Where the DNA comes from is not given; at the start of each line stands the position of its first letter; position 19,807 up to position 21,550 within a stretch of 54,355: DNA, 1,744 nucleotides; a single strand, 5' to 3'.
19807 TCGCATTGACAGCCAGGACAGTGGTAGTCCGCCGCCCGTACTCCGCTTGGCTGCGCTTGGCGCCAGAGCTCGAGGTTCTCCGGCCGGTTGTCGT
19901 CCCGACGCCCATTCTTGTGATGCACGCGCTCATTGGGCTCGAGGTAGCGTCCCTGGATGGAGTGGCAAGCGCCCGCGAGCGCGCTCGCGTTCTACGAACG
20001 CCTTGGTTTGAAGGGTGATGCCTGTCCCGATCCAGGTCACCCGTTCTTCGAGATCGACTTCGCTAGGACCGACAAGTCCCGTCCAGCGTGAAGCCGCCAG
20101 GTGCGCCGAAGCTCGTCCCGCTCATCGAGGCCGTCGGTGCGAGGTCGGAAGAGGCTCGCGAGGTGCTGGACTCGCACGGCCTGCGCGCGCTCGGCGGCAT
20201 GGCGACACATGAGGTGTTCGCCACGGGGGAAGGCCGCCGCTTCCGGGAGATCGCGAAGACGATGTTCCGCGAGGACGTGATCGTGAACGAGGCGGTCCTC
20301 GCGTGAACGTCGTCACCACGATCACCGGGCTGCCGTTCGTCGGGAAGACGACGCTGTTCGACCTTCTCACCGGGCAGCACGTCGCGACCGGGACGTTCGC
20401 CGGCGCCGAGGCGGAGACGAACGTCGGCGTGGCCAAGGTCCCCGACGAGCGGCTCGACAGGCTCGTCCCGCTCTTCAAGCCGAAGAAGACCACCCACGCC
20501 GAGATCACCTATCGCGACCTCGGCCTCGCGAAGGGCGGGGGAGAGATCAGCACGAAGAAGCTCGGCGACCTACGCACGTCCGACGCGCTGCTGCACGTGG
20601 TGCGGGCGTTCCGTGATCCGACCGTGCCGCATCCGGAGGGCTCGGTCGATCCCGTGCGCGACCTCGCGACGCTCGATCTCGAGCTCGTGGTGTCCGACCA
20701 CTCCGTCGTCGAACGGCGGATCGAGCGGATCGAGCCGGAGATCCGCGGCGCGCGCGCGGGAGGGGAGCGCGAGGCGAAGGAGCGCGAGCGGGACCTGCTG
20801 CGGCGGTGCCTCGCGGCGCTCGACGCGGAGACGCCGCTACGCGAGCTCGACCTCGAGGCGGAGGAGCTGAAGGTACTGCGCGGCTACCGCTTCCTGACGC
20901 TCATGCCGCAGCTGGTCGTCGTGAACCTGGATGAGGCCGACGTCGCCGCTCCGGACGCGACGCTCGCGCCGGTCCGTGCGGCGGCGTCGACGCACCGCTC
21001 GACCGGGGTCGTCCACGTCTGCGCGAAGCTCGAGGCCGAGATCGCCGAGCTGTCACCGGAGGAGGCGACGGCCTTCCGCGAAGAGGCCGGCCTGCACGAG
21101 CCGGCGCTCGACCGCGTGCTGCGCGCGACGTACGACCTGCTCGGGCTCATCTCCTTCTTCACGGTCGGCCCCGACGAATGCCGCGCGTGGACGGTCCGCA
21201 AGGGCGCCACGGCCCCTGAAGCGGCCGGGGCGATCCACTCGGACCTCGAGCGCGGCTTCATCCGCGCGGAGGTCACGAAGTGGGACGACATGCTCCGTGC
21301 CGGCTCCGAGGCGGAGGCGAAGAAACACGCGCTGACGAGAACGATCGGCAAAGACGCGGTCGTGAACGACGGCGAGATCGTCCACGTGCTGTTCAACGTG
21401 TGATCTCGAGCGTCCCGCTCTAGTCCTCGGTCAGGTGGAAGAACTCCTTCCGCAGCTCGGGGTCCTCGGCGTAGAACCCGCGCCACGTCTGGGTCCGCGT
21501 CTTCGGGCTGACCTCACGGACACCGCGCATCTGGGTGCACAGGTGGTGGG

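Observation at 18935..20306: Mosaic murI: low-GC replacement 3' part plus a decayed HNH endonuclease, with the native murI 3' end displaced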

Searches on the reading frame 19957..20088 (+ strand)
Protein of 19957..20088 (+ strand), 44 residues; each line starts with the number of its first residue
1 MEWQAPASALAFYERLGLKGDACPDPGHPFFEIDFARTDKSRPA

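Call 21: search_protein_families(library=pfam, proteins=[window:19957-20088:+], max_evalue=1)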
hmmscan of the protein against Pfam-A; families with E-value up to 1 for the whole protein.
window:19957-20088:+ (44 aa): 0 families

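Call 41: search_protein_representatives(protein=window:19957-20088:+)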
Query: 44 residues. Proteins with E-value up to 0.001 (for the whole library): 24; up to 1e-10: 0; up to 1e-30: 0. The best 24 are listed.
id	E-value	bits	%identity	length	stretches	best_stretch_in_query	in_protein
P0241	5.3e-10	54.4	67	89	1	1-36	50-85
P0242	1.5e-09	53.0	64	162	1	1-36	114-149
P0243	2.0e-09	52.6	62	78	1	1-37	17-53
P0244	2.3e-09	52.4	69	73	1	1-39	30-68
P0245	2.4e-09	52.4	69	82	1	1-35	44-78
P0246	3.6e-09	51.8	64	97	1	1-36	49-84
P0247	5.0e-09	51.4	68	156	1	1-37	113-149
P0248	1.3e-08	50.1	58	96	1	1-38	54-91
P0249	3.1e-08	49.0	62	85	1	1-37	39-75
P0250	3.8e-08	48.7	64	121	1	1-36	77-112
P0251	5.0e-08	48.3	59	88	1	1-37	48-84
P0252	1.3e-07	47.0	58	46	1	2-37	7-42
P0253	2.8e-07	46.0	68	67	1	3-36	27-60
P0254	3.0e-07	45.9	58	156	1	1-36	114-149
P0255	9.0e-07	44.4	64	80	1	2-37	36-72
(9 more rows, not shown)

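Call 42: search_protein_families(library=pfam, proteins=[P0242, P0247, P0254, P0250, P0241], max_evalue=0.01)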
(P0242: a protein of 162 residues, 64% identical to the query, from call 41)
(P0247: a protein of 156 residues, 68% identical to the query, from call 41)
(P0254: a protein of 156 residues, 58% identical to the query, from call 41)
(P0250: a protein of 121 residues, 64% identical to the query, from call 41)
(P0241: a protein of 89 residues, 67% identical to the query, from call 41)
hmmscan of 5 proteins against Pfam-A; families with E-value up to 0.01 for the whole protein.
P0242 (162 aa): 5 families
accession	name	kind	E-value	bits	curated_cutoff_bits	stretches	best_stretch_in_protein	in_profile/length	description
PF00583.31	Acetyltransf_1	-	2.8e-13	50.6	20.7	1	34-130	20-115/116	Acetyltransferase (GNAT) family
PF13508.13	Acetyltransf_7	-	8.7e-11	42.5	27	1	49-130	5-81/84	Acetyltransferase (GNAT) domain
PF13673.13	Acetyltransf_10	-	6.5e-08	33.1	23.6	1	48-131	32-107/128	Acetyltransferase (GNAT) domain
PF13480.13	Acetyltransf_6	-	0.0031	18.1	22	0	7-114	21-132/143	Acetyltransferase (GNAT) domain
PF14542.12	Acetyltransf_CG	-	0.0062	17.1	30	0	82-112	29-59/80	GCN5-related N-acetyl-transferase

P0247 (156 aa): 3 families
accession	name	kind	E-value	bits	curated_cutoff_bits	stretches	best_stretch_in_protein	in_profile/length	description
PF00583.31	Acetyltransf_1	-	7.2e-14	52.5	20.7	1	39-129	27-115/116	Acetyltransferase (GNAT) family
PF13508.13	Acetyltransf_7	-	7.3e-12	45.9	27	1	46-129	3-81/84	Acetyltransferase (GNAT) domain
PF13673.13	Acetyltransf_10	-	1.2e-07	32.2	23.6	1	39-130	25-107/128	Acetyltransferase (GNAT) domain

P0254 (156 aa): 4 families
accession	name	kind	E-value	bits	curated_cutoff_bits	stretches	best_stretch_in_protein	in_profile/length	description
PF00583.31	Acetyltransf_1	-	1.8e-17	64.1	20.7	1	41-131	24-116/116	Acetyltransferase (GNAT) family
PF13508.13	Acetyltransf_7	-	3.1e-15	56.7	27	1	51-132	7-83/84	Acetyltransferase (GNAT) domain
PF13673.13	Acetyltransf_10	-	1.1e-13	51.7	23.6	1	33-132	15-108/128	Acetyltransferase (GNAT) domain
PF08445.16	FR47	-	0.00021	21.7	22.1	1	79-132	23-78/86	FR47-like protein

P0250 (121 aa): 4 families
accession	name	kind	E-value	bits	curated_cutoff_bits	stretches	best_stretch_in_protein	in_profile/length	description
PF00583.31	Acetyltransf_1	-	6.4e-13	49.5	20.7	1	9-93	32-115/116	Acetyltransferase (GNAT) family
PF13508.13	Acetyltransf_7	-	1.3e-11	45.1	27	1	10-93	3-81/84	Acetyltransferase (GNAT) domain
PF13673.13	Acetyltransf_10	-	2.1e-08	34.7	23.6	1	6-93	27-106/128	Acetyltransferase (GNAT) domain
PF24553.2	Rv0428c_C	-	0.00031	20.9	27.2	1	10-95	133-216/224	Probable histone acetyltransferase Rv0428c C-terminal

P0241 (89 aa): 1 family
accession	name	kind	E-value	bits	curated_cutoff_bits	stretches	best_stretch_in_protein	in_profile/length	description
PF13508.13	Acetyltransf_7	-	0.00079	20.2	27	0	43-68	58-83/84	Acetyltransferase (GNAT) domain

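Call 45: find_encoding_contigs(protein=P0247, flank=5000, max_places=4)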
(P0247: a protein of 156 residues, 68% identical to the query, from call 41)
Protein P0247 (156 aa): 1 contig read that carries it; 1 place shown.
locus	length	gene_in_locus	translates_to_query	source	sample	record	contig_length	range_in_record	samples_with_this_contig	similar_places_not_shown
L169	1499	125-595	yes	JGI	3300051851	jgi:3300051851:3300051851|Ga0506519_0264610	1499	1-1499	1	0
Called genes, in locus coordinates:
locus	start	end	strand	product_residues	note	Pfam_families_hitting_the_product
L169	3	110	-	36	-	?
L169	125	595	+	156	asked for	PF00583:Acetyltransf_1, PF13673:Acetyltransf_10, PF13508:Acetyltransf_7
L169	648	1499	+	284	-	?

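Call 46: find_encoding_contigs(protein=P0250, flank=5000, max_places=4)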
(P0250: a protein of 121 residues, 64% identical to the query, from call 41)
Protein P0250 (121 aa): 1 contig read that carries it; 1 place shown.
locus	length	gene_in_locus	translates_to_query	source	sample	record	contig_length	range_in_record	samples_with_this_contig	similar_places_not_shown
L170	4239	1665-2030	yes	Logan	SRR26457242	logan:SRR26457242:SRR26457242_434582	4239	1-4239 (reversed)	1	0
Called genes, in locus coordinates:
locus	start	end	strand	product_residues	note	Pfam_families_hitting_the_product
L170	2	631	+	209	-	?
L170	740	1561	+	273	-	PF01230:HIT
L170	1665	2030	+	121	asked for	PF00583:Acetyltransf_1, PF13673:Acetyltransf_10, PF13508:Acetyltransf_7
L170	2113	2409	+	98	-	-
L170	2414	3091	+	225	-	PF04167:DUF402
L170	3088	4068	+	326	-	PF00293:NUDIX, PF13302:Acetyltransf_3, PF00583:Acetyltransf_1, PF13420:Acetyltransf_4 (weak)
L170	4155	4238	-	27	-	?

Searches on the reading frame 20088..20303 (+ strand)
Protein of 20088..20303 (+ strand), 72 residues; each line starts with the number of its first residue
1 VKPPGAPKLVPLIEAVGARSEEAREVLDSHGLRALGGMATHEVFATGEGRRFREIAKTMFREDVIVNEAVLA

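Call 5: search_protein_families(library=pfam, proteins=[window:20088-20303:+], max_evalue=0.1)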
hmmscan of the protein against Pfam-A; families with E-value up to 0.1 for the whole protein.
window:20088-20303:+ (72 aa): 0 families

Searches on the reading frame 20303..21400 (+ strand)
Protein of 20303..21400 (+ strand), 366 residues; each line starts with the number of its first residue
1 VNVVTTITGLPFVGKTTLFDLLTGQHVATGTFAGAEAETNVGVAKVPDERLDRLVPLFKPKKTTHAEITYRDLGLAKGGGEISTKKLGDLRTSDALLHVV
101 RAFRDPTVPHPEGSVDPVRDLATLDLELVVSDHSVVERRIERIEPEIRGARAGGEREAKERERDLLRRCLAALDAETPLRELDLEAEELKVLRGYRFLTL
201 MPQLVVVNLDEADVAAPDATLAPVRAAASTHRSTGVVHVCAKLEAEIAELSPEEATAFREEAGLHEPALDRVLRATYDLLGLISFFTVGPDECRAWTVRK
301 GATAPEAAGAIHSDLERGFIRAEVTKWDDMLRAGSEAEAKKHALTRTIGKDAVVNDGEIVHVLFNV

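Call 5: search_protein_families(library=pfam, proteins=[window:20303-21400:+], max_evalue=0.1)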
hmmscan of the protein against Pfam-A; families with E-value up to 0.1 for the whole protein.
window:20303-21400:+ (366 aa): 4 families
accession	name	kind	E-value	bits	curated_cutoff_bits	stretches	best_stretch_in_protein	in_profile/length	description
PF06071.19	YchF-GTPase_C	-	1.4e-33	115.3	27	1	282-365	1-84/84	Protein of unknown function (DUF933)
PF02824.27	TGS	-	5.7e-05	23.5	22.2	1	297-357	12-53/60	TGS domain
PF02421.24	FeoB_N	-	0.00011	22.2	27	1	6-49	4-47/156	Ferrous iron transport protein B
PF01926.29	MMR_HSR1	-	0.0029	18.1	21.9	1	6-73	3-53/113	50S ribosome-binding GTPase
